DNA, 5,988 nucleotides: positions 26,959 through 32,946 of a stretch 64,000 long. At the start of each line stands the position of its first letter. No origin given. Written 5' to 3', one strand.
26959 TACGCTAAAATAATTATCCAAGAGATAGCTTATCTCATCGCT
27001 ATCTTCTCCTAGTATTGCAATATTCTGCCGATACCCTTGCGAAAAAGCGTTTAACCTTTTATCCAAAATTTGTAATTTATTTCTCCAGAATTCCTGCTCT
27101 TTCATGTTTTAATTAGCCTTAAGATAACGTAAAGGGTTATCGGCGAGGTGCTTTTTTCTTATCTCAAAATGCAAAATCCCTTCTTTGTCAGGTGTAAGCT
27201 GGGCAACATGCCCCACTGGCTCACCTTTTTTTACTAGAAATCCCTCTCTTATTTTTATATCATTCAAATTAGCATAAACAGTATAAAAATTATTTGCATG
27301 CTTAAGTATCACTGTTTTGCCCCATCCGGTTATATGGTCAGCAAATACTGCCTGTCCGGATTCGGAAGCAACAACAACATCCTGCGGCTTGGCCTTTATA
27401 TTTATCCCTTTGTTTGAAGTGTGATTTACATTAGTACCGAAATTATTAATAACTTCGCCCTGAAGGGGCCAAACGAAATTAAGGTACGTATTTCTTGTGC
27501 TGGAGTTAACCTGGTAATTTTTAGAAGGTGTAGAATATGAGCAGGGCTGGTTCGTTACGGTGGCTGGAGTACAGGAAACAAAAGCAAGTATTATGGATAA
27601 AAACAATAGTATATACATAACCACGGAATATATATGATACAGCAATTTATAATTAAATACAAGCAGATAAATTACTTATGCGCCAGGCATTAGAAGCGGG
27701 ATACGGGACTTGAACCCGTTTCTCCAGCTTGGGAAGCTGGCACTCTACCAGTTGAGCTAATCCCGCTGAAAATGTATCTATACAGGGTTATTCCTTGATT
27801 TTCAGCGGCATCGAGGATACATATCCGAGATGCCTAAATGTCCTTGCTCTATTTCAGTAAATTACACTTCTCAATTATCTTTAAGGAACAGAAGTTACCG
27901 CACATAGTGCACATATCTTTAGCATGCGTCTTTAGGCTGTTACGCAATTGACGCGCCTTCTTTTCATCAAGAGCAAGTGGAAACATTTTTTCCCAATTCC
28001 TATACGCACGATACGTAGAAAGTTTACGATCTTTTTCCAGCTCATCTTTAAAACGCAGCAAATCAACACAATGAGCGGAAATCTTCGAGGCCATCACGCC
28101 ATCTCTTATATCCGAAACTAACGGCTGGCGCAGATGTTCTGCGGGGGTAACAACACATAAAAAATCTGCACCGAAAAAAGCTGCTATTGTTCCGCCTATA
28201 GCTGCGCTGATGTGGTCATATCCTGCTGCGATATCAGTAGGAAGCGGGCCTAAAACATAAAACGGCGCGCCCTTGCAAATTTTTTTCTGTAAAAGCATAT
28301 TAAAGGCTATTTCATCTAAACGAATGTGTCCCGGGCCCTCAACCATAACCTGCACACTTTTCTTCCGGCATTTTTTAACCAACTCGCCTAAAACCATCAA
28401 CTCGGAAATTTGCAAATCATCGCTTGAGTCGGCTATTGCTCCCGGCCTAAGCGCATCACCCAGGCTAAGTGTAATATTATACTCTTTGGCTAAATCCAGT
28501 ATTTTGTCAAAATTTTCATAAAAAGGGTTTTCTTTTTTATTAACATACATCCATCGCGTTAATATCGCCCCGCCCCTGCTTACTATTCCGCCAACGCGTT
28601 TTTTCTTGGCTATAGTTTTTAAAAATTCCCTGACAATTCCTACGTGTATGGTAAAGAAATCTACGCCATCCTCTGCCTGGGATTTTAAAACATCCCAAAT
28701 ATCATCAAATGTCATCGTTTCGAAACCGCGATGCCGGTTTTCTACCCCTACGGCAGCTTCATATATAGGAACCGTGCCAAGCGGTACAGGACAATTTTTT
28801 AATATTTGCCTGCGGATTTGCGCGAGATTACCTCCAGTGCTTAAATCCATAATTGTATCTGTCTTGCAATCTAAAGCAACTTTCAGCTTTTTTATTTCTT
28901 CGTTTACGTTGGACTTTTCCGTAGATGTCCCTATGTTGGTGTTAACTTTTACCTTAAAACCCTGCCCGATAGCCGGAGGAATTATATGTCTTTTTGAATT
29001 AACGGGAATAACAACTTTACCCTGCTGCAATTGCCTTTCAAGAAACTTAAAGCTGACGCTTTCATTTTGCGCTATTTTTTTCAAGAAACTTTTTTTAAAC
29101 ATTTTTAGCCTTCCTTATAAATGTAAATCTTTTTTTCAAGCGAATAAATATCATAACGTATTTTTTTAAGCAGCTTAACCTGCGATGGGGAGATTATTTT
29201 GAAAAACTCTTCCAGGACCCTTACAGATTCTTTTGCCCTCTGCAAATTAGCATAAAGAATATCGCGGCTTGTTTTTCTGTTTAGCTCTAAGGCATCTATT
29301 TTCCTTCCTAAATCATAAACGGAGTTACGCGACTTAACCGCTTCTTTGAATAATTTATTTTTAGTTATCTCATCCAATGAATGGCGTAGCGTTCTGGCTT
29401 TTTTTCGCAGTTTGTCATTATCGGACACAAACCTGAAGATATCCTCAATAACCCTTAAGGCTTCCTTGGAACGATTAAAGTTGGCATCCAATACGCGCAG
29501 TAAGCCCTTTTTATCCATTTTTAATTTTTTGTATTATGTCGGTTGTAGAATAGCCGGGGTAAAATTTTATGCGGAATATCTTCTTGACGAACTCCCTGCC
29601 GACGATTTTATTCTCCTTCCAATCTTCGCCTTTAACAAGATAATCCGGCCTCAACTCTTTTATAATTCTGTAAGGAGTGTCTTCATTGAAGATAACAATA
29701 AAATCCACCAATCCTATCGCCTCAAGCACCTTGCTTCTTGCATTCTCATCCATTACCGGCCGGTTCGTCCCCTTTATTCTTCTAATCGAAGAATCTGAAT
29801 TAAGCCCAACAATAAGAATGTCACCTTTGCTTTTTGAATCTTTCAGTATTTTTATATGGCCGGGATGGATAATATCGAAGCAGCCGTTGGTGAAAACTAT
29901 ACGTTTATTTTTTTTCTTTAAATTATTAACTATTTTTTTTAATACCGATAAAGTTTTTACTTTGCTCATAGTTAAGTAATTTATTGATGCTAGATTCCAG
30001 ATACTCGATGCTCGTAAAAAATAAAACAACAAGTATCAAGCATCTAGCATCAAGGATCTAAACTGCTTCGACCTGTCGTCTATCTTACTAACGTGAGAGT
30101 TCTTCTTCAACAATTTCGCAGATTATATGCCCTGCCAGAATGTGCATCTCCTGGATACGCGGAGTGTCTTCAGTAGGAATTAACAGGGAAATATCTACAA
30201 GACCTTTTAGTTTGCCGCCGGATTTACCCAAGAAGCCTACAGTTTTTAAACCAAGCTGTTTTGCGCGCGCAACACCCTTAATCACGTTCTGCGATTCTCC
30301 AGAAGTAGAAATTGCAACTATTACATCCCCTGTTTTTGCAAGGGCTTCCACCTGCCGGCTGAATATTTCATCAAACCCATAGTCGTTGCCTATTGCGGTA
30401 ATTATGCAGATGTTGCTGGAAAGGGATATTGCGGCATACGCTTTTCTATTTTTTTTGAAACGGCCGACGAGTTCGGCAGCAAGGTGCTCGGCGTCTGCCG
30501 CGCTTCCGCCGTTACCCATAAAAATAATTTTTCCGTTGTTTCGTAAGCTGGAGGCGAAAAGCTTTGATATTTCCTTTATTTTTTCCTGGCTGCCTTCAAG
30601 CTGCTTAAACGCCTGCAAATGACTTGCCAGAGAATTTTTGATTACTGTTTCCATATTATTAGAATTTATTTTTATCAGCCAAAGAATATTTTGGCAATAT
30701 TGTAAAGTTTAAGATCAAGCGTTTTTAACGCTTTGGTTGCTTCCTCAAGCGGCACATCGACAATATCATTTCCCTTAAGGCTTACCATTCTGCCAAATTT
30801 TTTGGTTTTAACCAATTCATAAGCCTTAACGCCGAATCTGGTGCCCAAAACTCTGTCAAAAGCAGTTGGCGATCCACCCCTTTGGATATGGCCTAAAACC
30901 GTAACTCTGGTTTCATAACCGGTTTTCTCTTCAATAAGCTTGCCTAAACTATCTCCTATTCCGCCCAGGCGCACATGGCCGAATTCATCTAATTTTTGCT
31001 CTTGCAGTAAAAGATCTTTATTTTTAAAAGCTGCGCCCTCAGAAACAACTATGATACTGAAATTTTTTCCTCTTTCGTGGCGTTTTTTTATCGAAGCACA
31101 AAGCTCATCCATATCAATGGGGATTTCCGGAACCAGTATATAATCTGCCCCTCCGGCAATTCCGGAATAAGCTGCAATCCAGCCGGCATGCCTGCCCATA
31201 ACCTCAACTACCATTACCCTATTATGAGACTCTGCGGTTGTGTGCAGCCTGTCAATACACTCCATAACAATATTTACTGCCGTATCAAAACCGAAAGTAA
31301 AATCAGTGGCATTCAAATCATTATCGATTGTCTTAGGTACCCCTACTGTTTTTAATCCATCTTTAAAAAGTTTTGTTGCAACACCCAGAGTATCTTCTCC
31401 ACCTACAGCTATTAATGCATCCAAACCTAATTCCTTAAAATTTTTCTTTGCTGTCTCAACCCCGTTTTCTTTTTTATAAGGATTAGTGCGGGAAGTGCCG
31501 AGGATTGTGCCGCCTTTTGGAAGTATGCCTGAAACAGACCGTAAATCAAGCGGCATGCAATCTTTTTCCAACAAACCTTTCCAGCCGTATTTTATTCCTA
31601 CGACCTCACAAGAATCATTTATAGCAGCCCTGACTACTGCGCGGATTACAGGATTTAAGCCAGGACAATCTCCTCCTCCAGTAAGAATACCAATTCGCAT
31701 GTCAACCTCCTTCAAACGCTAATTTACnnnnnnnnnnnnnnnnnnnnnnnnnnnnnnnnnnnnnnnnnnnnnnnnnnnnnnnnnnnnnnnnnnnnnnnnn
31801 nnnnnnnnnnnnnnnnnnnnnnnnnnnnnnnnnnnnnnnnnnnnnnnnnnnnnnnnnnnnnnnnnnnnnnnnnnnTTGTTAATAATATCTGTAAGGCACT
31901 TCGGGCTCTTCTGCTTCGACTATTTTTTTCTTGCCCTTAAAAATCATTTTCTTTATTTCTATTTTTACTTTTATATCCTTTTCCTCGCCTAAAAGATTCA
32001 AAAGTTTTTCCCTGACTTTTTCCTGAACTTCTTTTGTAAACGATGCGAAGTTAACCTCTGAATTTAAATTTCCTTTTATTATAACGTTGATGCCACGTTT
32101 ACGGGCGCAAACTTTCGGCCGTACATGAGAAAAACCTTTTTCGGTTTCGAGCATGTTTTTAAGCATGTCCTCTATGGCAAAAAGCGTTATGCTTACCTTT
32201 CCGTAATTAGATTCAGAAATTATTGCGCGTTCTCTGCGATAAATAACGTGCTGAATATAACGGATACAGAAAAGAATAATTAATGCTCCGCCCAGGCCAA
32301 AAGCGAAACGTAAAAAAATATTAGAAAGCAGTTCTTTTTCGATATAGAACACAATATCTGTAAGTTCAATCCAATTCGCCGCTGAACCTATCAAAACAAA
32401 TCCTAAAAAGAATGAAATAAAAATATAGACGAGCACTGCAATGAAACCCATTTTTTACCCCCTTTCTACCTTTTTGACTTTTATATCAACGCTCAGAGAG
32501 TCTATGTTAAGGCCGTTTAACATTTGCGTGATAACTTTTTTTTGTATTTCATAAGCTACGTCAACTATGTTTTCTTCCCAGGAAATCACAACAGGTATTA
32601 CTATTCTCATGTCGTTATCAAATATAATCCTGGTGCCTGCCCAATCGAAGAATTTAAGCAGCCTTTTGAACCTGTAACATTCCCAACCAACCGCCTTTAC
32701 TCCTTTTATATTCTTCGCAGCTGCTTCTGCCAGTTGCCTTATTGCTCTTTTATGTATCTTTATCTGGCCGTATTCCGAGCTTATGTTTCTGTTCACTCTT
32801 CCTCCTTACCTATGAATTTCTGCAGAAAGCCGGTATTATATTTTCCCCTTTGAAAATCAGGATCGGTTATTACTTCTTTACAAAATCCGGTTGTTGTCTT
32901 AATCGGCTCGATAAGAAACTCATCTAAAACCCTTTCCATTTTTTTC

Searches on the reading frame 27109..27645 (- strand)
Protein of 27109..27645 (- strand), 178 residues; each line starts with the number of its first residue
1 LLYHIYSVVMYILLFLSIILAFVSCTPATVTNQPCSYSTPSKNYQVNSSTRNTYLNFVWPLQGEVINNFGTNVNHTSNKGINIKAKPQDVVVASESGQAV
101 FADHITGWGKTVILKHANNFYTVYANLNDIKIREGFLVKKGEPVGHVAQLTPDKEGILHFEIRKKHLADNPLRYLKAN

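Call 42: search_protein_families(library=pfam, proteins=[window:27109-27645:-], max_evalue=0.0001)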
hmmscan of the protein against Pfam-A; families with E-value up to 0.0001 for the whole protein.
window:27109-27645:- (178 aa): 1 family
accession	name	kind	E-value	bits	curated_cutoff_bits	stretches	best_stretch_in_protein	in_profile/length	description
PF01551.29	Peptidase_M23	-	6.7e-21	74.7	28.7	1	77-170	2-95/96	Peptidase family M23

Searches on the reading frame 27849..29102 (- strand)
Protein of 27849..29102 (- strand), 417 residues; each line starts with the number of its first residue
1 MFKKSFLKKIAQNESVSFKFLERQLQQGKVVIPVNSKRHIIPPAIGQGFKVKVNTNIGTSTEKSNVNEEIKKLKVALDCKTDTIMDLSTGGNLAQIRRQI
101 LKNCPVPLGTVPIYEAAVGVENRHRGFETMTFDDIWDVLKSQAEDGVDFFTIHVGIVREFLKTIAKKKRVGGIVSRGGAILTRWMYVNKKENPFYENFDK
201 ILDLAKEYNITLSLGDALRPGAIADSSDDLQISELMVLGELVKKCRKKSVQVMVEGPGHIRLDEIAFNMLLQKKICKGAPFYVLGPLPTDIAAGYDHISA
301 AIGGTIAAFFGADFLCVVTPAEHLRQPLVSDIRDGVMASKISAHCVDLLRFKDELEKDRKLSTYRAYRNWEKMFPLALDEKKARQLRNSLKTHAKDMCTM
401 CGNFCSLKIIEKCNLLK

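Call 42: search_protein_families(library=pfam, proteins=[window:27849-29102:-], max_evalue=0.0001)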
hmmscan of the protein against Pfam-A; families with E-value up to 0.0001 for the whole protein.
window:27849-29102:- (417 aa): 1 family
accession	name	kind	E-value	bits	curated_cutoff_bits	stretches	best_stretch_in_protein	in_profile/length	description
PF01964.24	ThiC_Rad_SAM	-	9e-173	575.3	25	1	7-411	15-419/420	Radical SAM ThiC family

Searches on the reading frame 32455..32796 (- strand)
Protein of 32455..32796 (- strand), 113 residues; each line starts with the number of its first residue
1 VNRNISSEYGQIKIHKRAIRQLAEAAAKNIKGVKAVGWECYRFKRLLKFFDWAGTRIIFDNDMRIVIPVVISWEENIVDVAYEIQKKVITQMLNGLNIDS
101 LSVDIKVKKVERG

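Call 42: search_protein_families(library=pfam, proteins=[window:32455-32796:-], max_evalue=0.0001)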
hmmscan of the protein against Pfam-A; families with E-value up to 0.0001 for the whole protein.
window:32455-32796:- (113 aa): 1 family
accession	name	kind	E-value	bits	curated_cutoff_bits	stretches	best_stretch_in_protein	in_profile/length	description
PF03780.18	Asp23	-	7.2e-09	36.5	28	1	9-110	2-107/108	Asp23 family, cell envelope-related function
